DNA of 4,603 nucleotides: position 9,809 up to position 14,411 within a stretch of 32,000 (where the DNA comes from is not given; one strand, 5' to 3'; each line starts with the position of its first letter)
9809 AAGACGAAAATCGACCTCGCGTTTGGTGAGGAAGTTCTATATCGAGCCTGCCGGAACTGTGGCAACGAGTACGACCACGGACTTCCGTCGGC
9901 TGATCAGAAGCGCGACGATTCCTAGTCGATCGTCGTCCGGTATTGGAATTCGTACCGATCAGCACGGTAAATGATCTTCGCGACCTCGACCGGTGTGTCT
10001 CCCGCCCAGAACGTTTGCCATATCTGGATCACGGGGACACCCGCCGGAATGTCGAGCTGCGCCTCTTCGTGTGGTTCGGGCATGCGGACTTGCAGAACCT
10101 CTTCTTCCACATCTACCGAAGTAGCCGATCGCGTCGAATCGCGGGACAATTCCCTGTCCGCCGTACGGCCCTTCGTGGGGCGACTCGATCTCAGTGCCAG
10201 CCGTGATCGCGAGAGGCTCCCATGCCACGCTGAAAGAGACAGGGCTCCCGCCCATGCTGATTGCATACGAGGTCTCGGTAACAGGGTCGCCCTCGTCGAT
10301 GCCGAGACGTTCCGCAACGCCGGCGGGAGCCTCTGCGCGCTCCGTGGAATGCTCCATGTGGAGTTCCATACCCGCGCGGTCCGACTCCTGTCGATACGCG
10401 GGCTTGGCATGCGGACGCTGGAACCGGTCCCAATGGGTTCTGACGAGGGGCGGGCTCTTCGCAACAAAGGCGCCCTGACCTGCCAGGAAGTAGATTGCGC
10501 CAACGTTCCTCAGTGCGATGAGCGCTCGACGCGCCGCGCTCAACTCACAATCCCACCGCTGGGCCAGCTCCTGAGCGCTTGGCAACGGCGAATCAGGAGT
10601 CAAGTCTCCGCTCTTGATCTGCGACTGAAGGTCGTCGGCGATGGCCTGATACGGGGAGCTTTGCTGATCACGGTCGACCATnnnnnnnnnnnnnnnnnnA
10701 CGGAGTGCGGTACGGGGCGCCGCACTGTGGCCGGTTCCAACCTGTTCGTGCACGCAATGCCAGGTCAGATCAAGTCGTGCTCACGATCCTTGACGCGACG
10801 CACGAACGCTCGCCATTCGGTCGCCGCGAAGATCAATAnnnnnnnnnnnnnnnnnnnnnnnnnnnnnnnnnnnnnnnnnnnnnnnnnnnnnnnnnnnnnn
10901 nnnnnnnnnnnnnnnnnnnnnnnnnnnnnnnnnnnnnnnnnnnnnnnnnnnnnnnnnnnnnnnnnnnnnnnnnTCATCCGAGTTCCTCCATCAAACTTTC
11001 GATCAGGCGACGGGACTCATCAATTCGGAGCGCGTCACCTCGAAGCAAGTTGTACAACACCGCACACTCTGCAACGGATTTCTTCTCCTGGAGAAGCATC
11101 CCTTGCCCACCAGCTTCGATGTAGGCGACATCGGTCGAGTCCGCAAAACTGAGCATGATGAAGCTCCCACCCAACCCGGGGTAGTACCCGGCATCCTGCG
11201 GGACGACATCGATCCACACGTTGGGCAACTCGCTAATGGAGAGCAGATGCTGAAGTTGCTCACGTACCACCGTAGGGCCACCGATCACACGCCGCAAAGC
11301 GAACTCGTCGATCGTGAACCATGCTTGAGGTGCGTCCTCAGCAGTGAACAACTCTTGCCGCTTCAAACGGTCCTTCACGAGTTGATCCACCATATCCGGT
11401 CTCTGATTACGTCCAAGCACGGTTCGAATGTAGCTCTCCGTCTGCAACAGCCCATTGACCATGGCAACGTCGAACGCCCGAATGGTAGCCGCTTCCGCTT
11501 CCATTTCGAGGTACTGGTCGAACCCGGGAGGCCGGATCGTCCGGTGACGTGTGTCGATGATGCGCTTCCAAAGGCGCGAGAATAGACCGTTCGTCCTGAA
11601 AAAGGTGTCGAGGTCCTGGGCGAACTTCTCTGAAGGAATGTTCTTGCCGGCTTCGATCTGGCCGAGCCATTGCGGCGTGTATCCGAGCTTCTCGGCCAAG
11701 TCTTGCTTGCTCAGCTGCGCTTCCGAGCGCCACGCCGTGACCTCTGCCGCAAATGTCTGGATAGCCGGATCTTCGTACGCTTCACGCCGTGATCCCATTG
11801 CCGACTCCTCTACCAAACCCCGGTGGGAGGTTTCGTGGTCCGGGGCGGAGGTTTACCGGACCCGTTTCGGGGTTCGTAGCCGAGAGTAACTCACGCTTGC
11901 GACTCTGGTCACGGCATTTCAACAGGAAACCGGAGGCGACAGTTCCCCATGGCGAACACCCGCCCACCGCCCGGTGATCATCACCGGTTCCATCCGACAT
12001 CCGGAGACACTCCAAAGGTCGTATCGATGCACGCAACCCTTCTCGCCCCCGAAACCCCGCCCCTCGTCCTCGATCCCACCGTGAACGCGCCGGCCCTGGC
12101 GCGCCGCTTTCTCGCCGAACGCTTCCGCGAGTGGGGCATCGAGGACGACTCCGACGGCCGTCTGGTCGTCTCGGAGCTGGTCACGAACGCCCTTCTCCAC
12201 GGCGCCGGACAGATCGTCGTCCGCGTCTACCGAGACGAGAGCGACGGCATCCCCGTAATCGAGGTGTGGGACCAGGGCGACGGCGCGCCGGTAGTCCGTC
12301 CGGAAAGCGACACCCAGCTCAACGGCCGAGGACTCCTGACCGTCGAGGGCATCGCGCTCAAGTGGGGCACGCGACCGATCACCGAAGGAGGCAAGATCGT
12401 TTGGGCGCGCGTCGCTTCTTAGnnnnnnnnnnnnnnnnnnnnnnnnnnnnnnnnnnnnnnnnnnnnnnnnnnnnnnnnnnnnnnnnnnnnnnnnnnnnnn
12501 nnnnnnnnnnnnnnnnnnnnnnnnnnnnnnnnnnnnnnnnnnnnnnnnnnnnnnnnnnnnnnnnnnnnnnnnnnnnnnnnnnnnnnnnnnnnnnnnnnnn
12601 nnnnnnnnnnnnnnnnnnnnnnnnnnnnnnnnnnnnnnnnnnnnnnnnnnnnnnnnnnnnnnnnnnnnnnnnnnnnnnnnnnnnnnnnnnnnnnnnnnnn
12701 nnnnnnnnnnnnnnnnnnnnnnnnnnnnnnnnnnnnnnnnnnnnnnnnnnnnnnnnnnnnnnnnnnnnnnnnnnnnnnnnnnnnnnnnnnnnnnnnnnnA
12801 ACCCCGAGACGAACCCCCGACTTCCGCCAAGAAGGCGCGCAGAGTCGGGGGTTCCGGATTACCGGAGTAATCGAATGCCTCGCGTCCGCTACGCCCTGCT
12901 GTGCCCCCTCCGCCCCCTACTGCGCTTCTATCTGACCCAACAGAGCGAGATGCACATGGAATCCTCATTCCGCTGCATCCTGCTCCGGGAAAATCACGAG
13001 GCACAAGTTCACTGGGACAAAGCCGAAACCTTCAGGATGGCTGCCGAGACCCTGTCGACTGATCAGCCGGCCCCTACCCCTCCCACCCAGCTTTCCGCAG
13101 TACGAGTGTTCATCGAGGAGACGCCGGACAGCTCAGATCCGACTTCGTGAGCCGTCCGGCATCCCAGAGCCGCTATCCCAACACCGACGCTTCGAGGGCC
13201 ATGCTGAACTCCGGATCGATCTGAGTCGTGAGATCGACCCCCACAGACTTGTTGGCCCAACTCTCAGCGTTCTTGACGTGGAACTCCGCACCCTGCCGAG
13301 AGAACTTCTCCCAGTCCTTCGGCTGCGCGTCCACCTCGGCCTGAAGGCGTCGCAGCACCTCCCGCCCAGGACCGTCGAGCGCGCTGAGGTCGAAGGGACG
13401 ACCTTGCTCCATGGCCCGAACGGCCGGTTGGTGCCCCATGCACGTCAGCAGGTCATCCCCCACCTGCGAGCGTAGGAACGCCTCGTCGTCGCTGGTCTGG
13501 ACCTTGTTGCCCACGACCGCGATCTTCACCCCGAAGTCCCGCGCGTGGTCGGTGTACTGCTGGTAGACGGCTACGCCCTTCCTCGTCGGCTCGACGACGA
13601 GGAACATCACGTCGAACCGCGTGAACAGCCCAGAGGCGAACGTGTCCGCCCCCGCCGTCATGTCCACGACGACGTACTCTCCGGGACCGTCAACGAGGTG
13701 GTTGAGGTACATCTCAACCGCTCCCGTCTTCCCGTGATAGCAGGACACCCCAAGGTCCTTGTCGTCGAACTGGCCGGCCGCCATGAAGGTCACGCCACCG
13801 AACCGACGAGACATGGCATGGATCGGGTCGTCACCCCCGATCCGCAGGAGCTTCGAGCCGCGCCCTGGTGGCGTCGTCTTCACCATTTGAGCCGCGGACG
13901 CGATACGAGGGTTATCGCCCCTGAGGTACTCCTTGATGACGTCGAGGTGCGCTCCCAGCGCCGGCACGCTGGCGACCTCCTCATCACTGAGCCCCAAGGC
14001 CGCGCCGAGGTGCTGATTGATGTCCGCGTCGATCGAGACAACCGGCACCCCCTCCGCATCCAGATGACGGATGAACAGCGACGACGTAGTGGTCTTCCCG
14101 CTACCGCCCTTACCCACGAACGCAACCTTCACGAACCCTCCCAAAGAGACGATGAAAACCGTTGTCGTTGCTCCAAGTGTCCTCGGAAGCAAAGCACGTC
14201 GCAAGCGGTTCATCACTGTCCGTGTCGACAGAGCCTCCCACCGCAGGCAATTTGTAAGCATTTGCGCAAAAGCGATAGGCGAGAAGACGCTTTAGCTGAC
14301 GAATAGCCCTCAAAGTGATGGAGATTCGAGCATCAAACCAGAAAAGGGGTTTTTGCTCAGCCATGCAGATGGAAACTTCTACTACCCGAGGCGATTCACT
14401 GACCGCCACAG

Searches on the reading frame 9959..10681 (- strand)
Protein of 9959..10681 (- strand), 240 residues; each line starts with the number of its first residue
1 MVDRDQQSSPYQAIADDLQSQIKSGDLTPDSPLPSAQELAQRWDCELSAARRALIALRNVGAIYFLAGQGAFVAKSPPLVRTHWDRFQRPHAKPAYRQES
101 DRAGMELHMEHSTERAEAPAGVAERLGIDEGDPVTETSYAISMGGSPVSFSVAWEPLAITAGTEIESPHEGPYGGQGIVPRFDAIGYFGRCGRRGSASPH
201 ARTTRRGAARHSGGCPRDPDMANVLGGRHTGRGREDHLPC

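Call 50: search_protein_families(library=pfam, proteins=[window:9959-10681:-], max_evalue=0.001)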
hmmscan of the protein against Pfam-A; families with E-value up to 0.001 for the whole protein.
window:9959-10681:- (240 aa): 2 families
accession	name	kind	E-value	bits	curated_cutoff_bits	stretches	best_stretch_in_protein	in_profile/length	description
PF00392.27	GntR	-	7.7e-10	38.7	27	1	10-73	1-64/64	Bacterial regulatory proteins, gntR family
PF07702.18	UTRA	-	0.00017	21.8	23.8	1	112-168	12-68/141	UTRA domain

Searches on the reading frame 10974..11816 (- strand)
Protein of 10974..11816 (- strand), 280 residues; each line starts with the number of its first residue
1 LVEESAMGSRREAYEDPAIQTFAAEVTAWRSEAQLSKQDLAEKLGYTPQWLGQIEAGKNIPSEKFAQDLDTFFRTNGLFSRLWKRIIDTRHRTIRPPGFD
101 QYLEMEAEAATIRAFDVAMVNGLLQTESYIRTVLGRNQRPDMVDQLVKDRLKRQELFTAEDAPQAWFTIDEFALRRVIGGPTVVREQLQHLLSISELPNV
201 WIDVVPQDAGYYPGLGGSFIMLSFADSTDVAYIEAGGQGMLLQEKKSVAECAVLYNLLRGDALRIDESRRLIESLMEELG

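Call 50: search_protein_families(library=pfam, proteins=[window:10974-11816:-], max_evalue=0.001)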
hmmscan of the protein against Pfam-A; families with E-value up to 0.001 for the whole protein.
window:10974-11816:- (280 aa): 3 families
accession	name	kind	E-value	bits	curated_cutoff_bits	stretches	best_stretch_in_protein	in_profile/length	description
PF19054.6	DUF5753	-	4.1e-52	176.9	23.4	1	100-273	2-177/178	Domain of unknown function (DUF5753)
PF13560.12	HTH_31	-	1.9e-09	38.2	27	1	22-75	2-56/64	Helix-turn-helix domain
PF01381.28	HTH_3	-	3.6e-06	27.3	23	1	32-74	7-49/55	Helix-turn-helix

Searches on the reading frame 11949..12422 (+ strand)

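Call 50: search_protein_families(library=pfam, proteins=[window:11949-12422:+], max_evalue=0.001)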
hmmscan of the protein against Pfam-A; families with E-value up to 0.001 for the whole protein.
window:11949-12422:+ (157 aa): 2 families
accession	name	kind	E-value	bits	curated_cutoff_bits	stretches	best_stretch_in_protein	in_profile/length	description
PF13581.12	HATPase_c_2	-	1.1e-08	35.6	27.4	1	49-153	9-125/127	Histidine kinase-like ATPase domain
PF02518.31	HATPase_c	-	1.2e-06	29.4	26.4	1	71-142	7-90/111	Histidine kinase-, DNA gyrase B-, and HSP90-like ATPase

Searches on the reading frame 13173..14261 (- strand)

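Call 3: search_protein_families(library=pfam, proteins=[window:13173-14261:-], max_evalue=0.1)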
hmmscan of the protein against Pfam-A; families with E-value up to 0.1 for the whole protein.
window:13173-14261:- (362 aa): 10 families
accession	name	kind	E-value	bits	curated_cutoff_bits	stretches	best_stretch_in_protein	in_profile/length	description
PF01656.29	CbiA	-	1.1e-06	29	25.4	1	50-264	6-93/125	CobQ/CobB/MinD/ParA nucleotide binding domain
PF13614.12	AAA_31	-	0.00022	21.7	27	1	50-96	9-55/177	AAA domain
PF10609.15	ParA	-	0.0058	16.5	27.1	1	49-82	10-43/246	NUBPL iron-transfer P-loop NTPase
PF10662.15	PduV-EutP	-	0.014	15.6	21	0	177-228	29-76/143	Ethanolamine utilisation - propanediol utilisation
PF09140.17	MipZ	-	0.016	15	20.7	1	50-84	8-42/262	ATPase MipZ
PF13401.12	AAA_22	-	0.029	15.1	27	0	47-79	9-41/130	AAA domain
PF06414.18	Zeta_toxin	-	0.035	14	22.3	1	49-80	22-52/199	Zeta toxin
PF13604.12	AAA_30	-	0.037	14.2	27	0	47-99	22-76/191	AAA domain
PF01583.26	APS_kinase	-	0.038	14.5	21.1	1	46-95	5-55/152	Adenylylsulphate kinase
PF00142.24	Fer4_NifH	-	0.048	13.6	25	1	45-80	2-37/271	4Fe-4S iron sulfur cluster binding proteins, NifH/frxC family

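Call 4: search_protein_families(library=padloc, proteins=[window:13173-14261:-], max_evalue=0.1)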
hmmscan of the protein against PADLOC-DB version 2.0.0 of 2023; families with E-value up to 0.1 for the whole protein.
window:13173-14261:- (362 aa): 0 families
